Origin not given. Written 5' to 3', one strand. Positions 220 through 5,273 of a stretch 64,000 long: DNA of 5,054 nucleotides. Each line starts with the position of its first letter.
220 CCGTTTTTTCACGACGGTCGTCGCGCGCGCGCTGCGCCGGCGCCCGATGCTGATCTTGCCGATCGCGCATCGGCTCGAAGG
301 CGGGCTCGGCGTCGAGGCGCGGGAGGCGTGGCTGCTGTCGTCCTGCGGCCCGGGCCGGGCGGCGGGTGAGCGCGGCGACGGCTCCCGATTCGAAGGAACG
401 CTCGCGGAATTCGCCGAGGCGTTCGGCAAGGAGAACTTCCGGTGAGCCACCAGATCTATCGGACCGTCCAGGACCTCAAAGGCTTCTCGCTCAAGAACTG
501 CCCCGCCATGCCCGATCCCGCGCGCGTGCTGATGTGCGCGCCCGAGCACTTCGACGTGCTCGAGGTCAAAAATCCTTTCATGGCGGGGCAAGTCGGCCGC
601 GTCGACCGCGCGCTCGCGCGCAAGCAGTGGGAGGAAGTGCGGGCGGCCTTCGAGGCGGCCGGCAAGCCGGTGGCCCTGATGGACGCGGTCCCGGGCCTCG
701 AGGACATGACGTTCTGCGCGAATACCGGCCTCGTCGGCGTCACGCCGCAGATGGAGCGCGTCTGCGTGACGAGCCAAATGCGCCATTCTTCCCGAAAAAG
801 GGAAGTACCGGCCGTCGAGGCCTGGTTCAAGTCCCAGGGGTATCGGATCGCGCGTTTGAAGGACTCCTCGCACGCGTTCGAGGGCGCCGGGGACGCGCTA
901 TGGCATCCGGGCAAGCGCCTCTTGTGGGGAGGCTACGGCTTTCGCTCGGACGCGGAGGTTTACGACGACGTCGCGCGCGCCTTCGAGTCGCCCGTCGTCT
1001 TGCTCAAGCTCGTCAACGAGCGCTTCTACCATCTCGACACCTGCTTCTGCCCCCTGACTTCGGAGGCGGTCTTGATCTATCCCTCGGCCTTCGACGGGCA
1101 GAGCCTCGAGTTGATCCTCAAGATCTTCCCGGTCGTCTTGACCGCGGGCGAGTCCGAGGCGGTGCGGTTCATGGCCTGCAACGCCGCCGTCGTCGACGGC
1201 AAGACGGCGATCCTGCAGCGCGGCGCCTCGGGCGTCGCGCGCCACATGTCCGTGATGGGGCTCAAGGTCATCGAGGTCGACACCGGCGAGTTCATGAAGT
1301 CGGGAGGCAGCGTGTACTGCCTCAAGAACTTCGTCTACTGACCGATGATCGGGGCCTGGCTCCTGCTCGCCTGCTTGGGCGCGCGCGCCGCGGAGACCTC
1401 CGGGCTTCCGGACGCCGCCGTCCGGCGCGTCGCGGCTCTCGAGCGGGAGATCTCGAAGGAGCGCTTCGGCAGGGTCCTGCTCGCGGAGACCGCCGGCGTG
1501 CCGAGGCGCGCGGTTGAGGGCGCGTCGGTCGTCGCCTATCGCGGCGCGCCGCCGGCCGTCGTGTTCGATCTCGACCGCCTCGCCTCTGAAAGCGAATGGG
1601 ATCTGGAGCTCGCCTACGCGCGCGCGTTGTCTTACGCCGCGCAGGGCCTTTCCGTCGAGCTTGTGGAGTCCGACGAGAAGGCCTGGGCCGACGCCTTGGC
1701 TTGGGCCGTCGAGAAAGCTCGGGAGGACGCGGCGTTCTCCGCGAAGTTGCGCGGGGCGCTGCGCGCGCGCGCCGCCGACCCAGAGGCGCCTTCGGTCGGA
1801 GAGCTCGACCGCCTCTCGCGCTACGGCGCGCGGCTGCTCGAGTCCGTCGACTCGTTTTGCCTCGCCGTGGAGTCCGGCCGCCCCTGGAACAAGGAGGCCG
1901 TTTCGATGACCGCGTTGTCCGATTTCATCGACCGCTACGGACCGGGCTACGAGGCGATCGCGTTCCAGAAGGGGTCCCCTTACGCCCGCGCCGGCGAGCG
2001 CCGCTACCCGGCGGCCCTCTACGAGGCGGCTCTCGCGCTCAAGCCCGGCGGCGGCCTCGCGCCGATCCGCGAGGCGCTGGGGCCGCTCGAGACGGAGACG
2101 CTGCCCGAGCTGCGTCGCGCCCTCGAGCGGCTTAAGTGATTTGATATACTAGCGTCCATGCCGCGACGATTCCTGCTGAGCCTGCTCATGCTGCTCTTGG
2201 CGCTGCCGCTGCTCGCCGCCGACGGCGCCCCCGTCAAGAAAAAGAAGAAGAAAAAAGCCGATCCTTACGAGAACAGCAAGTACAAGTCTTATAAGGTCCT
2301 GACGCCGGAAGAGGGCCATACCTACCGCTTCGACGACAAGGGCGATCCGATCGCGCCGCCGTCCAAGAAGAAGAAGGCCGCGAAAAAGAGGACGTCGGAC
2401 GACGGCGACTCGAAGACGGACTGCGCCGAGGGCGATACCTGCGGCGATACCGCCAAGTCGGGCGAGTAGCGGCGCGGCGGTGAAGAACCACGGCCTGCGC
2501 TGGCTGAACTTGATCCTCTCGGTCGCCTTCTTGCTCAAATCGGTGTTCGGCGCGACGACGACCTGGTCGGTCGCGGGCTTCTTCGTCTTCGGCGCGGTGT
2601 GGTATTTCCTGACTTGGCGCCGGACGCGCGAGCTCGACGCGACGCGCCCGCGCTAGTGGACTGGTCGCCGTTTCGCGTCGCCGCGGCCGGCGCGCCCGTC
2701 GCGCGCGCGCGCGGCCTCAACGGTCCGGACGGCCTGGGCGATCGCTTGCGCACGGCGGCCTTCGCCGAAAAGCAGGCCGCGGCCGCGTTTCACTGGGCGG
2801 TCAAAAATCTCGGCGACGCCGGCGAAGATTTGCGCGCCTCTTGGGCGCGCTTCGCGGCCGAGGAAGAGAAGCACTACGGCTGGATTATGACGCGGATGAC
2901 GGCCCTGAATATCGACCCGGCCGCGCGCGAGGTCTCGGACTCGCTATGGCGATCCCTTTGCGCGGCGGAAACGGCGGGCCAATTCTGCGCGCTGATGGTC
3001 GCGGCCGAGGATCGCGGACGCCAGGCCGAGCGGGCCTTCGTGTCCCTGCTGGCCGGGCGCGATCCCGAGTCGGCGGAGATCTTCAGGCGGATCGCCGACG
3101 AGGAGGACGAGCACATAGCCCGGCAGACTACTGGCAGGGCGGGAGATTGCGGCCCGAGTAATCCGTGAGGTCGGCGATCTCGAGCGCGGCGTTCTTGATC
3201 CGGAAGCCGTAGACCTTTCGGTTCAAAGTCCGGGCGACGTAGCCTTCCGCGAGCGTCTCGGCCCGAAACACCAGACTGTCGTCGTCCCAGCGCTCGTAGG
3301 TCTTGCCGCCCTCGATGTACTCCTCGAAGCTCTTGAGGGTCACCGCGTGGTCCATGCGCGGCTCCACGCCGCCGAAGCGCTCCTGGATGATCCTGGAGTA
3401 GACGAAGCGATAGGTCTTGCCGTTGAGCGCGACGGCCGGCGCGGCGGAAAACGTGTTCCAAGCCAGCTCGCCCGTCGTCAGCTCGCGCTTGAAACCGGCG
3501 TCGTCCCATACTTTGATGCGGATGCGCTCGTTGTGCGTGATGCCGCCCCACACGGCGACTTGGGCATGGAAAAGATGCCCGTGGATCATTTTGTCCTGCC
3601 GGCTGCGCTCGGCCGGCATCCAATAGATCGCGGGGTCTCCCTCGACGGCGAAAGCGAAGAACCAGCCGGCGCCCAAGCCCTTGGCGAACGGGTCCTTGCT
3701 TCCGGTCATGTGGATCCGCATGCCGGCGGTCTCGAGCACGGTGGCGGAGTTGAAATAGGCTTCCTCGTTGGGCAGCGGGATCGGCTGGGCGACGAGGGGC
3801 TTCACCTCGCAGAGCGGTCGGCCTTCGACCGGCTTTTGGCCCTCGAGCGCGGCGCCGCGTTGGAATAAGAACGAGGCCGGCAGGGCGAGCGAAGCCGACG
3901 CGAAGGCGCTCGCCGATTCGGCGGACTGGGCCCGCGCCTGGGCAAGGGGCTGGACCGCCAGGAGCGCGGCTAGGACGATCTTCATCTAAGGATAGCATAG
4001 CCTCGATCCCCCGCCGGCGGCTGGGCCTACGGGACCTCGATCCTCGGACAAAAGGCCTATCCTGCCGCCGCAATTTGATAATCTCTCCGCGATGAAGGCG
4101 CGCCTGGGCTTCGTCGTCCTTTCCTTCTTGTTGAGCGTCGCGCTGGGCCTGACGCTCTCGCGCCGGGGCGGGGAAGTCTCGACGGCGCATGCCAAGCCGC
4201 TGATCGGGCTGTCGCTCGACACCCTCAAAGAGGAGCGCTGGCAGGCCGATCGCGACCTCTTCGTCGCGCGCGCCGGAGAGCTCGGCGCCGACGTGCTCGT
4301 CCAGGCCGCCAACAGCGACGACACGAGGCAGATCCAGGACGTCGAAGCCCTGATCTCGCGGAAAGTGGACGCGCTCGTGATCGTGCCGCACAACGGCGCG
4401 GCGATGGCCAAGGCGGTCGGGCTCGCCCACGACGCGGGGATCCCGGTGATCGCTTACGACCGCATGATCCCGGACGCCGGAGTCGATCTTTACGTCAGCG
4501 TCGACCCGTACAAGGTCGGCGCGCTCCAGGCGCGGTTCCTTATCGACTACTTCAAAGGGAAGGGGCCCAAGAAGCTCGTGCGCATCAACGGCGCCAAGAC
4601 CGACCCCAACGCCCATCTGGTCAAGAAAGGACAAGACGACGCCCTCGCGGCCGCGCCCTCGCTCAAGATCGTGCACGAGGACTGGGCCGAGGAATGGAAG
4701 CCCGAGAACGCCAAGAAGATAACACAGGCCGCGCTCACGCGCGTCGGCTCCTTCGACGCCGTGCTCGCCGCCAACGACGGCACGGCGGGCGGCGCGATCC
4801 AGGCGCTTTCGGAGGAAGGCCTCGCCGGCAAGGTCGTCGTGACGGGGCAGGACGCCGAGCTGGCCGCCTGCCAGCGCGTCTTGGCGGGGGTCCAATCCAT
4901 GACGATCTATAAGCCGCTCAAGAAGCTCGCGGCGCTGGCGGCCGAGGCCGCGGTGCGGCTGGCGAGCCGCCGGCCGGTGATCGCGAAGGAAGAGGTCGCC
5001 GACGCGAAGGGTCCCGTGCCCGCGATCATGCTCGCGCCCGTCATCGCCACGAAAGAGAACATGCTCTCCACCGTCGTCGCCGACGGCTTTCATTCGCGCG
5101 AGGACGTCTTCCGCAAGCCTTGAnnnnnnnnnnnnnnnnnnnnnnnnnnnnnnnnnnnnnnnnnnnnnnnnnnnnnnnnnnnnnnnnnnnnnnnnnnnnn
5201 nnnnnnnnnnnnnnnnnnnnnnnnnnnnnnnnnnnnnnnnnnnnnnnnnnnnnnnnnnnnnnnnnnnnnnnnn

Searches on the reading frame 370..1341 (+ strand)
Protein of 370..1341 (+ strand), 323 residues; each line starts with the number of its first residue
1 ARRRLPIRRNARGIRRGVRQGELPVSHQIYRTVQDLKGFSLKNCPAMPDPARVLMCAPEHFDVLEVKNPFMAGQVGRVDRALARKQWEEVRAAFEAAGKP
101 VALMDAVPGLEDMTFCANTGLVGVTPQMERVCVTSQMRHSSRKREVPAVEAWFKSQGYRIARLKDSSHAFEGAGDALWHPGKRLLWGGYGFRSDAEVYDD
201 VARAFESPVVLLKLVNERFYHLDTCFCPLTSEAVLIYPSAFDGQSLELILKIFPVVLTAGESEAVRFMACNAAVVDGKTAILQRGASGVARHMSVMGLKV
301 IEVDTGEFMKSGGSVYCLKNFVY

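Call 41: search_protein_families(library=pfam, proteins=[window:370-1341:+], max_evalue=0.001)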
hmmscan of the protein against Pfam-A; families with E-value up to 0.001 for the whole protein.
window:370-1341:+ (323 aa): 1 family
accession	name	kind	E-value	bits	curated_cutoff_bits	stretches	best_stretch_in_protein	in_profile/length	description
PF19420.4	DDAH_eukar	-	1.9e-10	40.9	23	1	68-318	11-286/291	N,N dimethylarginine dimethylhydrolase, eukaryotic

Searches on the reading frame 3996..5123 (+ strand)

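Call 41: search_protein_families(library=pfam, proteins=[window:3996-5123:+], max_evalue=0.001)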
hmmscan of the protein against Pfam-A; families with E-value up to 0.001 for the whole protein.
window:3996-5123:+ (375 aa): 3 families
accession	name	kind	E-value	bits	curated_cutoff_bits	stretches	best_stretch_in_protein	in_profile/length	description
PF13407.12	Peripla_BP_4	-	4.3e-60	203.9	35.1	1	70-324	1-255/258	Periplasmic binding protein domain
PF00532.27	Peripla_BP_1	-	4.3e-11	43.3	22.2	1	93-282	27-213/281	Periplasmic binding proteins and sugar binding domain of LacI family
PF13377.12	Peripla_BP_3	-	5.7e-05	23.7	26.5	1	184-328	2-150/167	Periplasmic binding protein-like domain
